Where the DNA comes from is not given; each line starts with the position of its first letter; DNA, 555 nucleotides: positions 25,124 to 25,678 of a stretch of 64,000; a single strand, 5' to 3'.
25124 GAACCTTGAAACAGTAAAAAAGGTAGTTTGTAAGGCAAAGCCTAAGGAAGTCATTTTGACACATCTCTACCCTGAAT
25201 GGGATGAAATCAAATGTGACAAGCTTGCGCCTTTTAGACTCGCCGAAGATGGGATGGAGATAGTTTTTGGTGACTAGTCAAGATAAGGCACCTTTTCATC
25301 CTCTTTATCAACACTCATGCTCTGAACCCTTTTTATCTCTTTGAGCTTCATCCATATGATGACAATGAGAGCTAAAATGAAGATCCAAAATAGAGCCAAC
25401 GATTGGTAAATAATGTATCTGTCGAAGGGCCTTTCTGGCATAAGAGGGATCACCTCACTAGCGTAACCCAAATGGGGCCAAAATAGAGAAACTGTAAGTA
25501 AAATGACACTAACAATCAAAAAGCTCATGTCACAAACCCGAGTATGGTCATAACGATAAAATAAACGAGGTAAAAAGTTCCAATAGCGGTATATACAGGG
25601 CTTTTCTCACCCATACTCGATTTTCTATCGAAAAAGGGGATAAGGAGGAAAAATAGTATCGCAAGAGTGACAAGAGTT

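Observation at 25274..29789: Succinate dehydrogenase/fumarate reductase genes translationally coupled to a Rieske/cytochrome b module in one operon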

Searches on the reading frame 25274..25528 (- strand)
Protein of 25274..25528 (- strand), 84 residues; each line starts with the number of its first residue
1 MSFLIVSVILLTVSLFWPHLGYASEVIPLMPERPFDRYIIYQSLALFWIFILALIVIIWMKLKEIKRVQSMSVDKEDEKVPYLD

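Call 3: search_protein_families(library=pfam, proteins=[window:25274-25528:-], max_evalue=0.01)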
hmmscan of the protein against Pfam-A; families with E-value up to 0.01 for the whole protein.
window:25274-25528:- (84 aa): 0 families

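Call 4: search_protein_families(library=ncbifam, proteins=[window:25274-25528:-], max_evalue=0.01)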
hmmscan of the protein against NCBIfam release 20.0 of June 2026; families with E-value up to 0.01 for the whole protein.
window:25274-25528:- (84 aa): 0 families

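Call 68: search_solved_structures(query=A3, max_evalue=10, show_alignments=2)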
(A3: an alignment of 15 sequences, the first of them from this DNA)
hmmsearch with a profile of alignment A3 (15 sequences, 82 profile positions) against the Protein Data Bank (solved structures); distinct sequences matched with E-value up to 10: 2.
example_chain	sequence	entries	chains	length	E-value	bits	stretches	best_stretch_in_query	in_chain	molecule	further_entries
8szb_F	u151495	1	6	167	2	11.7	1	23-70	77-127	Ninjurin-2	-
8z82_H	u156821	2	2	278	2.1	11.6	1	40-59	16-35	Photosynthetic reaction centre, H-chain | Photosynthetic reaction center H subunit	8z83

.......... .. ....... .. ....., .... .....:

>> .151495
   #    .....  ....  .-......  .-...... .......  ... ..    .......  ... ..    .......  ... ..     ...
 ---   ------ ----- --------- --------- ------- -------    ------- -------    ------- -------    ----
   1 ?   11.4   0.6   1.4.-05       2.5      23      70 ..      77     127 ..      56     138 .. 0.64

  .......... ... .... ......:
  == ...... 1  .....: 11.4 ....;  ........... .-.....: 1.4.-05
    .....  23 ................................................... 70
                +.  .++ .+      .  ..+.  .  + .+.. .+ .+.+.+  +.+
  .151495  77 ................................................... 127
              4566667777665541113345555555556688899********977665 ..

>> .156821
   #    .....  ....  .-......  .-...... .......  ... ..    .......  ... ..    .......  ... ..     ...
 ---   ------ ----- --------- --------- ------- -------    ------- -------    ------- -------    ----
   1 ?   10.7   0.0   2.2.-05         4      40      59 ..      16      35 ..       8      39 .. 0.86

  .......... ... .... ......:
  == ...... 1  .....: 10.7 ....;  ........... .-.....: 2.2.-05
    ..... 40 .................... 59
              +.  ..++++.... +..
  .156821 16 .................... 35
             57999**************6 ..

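Call 76: find_homologous_proteins(query=A3, max_evalue=0.001)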
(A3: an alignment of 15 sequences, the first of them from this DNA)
Query A3 (15 sequences) (84 aa, profile of the alignment): 773 proteins with E <= 0.001 among 4381 candidates; the best 120 are listed.
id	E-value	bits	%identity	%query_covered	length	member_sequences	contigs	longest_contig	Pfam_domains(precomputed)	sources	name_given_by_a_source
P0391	1.8e-36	142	48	73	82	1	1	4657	-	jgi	-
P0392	3.9e-36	141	43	95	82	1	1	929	-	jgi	jgi:hypothetical protein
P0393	4.6e-36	140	51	73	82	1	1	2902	-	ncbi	-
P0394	5.7e-36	140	51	73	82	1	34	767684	-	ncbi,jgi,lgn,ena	ncbi:MAG: hypothetical protein AB7Y74_04375 [Syntrophorhabdus sp.]|jgi:hypothetical protein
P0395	8.1e-36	140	49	73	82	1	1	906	-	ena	-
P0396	1.2e-35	139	48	73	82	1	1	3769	-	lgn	-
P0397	1.4e-35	139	49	73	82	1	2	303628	-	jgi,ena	-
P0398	1.4e-35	139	52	92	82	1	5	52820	-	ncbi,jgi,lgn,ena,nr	ncbi:MAG TPA: hypothetical protein DDW17_02545 [Deltaproteobacteria bacterium]|nr:hypothetical prote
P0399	1.5e-35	139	59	69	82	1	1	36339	-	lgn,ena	-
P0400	1.8e-35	139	60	69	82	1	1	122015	-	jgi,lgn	-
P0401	2.0e-35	138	49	73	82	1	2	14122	-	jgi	-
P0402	2.3e-35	138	48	73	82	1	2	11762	-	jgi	-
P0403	2.5e-35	138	59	69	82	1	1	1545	-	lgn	-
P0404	2.8e-35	138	41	95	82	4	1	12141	-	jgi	jgi:hypothetical protein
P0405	3.0e-35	138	49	73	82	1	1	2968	-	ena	-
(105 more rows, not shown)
